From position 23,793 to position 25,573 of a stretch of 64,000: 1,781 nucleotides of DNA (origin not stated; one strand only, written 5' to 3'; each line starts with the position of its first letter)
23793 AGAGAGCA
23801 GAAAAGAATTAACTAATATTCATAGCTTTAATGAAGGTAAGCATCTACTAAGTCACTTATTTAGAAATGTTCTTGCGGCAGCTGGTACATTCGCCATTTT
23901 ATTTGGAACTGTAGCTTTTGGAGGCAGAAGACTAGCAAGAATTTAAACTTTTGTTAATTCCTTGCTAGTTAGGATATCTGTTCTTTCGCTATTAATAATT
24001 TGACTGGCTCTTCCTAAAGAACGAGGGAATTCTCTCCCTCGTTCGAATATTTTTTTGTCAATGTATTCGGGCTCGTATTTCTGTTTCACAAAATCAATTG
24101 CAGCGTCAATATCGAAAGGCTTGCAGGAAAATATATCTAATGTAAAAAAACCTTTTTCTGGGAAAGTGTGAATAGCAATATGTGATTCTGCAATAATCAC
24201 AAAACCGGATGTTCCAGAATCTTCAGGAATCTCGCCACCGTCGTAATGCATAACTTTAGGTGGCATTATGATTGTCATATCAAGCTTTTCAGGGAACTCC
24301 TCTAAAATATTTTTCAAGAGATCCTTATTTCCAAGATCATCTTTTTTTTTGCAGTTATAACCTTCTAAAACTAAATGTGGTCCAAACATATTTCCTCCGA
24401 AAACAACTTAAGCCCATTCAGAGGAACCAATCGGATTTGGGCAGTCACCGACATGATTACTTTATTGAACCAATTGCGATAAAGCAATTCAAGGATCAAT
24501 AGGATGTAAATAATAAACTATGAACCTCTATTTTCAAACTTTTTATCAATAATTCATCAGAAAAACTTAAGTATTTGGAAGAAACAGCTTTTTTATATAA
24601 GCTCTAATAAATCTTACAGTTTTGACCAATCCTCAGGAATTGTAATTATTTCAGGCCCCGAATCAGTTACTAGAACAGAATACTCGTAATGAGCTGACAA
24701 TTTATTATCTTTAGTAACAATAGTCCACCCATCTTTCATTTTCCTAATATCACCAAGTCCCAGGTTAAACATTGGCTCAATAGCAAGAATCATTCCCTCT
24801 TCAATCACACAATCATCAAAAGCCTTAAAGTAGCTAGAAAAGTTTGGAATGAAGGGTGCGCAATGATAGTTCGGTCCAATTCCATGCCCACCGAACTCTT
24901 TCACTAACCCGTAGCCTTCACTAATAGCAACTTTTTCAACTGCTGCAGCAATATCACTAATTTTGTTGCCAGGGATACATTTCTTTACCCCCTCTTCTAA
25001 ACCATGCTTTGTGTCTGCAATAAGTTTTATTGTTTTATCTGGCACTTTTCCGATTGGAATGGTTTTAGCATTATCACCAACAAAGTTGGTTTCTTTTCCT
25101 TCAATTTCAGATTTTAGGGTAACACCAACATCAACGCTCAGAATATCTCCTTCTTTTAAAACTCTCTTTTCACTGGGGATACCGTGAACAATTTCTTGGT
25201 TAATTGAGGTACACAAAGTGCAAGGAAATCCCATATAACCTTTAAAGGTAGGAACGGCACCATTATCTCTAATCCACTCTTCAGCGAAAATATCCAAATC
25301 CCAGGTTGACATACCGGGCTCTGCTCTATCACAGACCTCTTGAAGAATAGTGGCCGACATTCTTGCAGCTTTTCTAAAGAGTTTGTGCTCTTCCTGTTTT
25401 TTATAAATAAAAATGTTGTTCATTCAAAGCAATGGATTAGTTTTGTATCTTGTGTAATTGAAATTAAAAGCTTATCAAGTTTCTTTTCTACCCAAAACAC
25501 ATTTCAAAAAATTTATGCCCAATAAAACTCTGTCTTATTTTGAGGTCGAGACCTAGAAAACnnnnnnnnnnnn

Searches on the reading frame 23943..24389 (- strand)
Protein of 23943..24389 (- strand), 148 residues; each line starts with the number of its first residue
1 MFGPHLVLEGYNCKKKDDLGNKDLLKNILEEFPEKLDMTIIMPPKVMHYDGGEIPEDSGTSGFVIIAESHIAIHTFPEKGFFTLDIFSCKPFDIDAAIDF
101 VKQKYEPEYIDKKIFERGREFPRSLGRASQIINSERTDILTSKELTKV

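Call 93: search_protein_families(library=pfam, proteins=[window:23943-24389:-], max_evalue=0.0001)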
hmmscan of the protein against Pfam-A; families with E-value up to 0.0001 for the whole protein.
window:23943-24389:- (148 aa): 1 family
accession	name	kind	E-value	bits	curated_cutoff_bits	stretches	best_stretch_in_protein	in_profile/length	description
PF02675.21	AdoMet_dc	-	9.2e-27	93.9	25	1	5-118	1-107/107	S-adenosylmethionine decarboxylase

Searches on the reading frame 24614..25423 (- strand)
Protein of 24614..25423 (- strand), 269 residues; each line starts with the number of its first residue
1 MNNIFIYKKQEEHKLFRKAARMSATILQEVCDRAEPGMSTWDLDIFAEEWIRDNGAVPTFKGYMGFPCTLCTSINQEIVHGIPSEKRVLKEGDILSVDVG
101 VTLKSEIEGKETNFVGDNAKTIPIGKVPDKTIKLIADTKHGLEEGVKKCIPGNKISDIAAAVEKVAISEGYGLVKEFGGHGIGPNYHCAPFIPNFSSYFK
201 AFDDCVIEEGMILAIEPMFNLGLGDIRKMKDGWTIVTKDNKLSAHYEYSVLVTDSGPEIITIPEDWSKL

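Call 58: search_protein_families(library=pfam, proteins=[window:24614-25423:-], max_evalue=0.001)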
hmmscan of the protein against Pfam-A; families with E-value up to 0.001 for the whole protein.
window:24614-25423:- (269 aa): 1 family
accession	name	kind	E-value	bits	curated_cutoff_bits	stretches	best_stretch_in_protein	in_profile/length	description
PF00557.29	Peptidase_M24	-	1.9e-39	136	23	1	15-254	2-208/208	Metallopeptidase family M24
